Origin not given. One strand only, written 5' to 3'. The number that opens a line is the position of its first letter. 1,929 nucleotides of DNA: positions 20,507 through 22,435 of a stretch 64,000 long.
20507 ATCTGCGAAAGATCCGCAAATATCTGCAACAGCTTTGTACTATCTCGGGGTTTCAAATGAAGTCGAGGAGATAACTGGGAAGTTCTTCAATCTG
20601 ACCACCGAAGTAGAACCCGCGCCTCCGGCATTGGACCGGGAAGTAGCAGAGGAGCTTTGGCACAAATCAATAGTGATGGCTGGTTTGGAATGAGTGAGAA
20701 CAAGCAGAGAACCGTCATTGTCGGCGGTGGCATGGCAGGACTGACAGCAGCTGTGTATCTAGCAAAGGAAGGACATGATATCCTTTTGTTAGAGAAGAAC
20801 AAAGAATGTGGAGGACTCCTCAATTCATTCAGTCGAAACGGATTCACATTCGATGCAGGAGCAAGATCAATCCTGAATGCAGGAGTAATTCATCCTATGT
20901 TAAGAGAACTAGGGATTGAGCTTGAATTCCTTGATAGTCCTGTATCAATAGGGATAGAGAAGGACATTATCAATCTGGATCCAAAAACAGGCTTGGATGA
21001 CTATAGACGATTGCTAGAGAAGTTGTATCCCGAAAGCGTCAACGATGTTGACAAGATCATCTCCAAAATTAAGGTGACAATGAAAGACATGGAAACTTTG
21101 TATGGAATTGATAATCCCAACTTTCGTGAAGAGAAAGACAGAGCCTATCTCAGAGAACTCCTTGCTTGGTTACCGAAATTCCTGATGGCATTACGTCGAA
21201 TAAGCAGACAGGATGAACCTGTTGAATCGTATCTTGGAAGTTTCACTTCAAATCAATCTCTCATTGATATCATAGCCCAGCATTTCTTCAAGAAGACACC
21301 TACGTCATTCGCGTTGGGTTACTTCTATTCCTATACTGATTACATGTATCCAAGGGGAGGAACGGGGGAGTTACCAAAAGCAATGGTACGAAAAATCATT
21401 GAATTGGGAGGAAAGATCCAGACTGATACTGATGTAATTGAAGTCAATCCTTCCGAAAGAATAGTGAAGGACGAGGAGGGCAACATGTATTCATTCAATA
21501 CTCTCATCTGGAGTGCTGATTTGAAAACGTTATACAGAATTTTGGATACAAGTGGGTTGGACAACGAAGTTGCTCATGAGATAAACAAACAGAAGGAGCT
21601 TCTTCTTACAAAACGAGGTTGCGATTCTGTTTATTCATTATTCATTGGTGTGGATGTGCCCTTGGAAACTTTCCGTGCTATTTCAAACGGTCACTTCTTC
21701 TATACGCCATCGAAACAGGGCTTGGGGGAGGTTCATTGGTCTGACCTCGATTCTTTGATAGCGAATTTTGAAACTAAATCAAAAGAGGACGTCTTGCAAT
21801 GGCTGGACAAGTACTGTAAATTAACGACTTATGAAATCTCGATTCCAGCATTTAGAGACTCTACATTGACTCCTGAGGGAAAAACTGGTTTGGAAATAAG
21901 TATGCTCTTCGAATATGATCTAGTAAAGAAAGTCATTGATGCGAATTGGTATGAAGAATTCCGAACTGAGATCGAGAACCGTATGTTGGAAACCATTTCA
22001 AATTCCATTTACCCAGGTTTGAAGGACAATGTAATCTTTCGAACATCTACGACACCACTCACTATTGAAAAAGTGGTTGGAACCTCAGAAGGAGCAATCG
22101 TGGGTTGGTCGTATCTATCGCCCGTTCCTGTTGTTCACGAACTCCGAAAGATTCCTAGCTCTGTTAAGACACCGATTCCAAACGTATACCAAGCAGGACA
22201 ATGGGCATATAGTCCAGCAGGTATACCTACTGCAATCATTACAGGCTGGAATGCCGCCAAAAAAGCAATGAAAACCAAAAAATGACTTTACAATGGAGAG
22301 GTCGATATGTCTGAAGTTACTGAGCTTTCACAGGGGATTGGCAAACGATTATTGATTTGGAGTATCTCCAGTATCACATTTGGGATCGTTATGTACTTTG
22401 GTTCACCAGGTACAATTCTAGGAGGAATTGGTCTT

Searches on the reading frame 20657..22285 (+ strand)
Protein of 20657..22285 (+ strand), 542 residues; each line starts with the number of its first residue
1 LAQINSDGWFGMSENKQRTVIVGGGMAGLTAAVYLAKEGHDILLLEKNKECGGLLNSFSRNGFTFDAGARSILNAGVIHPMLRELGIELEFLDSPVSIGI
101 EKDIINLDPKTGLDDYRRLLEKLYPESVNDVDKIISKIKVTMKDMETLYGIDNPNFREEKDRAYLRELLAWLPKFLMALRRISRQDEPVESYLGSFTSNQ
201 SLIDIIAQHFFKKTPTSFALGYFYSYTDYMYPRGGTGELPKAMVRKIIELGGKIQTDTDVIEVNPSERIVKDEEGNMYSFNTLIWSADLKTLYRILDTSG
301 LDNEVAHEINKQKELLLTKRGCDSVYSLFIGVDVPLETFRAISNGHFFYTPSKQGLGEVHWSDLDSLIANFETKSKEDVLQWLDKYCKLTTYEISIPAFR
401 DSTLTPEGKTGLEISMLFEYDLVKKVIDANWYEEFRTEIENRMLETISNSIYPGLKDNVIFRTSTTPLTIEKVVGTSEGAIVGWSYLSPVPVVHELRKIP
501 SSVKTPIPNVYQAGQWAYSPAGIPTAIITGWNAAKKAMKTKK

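Call 24: search_protein_families(library=pfam, proteins=[window:20657-22285:+], max_evalue=0.001)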
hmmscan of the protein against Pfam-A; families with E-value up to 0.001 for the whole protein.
window:20657-22285:+ (542 aa): 11 families
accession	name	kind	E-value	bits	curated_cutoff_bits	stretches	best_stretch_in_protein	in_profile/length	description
PF01593.30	Amino_oxidase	-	2.2e-23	83.7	19.8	1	26-311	1-278/443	Flavin containing amine oxidoreductase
PF13450.12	NAD_binding_8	-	1.8e-15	57.4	21.9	1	21-84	1-67/68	NAD(P)-binding Rossmann-like domain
PF01266.30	DAO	-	9.5e-11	42.2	27.9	1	19-86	2-55/353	FAD dependent oxidoreductase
PF12831.13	FAD_oxidored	-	1e-07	32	27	1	20-57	3-40/416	FAD dependent oxidoreductase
PF07992.20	Pyr_redox_2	-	1.3e-07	31.8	26.1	1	18-52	2-36/291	Pyridine nucleotide-disulphide oxidoreductase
PF00890.30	FAD_binding_2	-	3.3e-07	30.3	20.4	1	20-60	3-41/414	FAD binding domain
PF03486.20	HI0933_like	-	1.6e-06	28.2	50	1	18-55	2-39/244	HI0933-like protein Rossmann domain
PF01946.23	Thi4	-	7.1e-05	22.6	26.2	1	19-54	20-56/235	Thi4 family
PF06100.17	MCRA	-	0.00031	20.2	23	1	19-69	4-60/495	MCRA family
PF01134.28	GIDA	-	0.00035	20.2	22.1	1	20-52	3-36/391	Glucose inhibited division protein A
PF01494.25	FAD_binding_3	-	0.00052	19.8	22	1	19-50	4-35/349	FAD binding domain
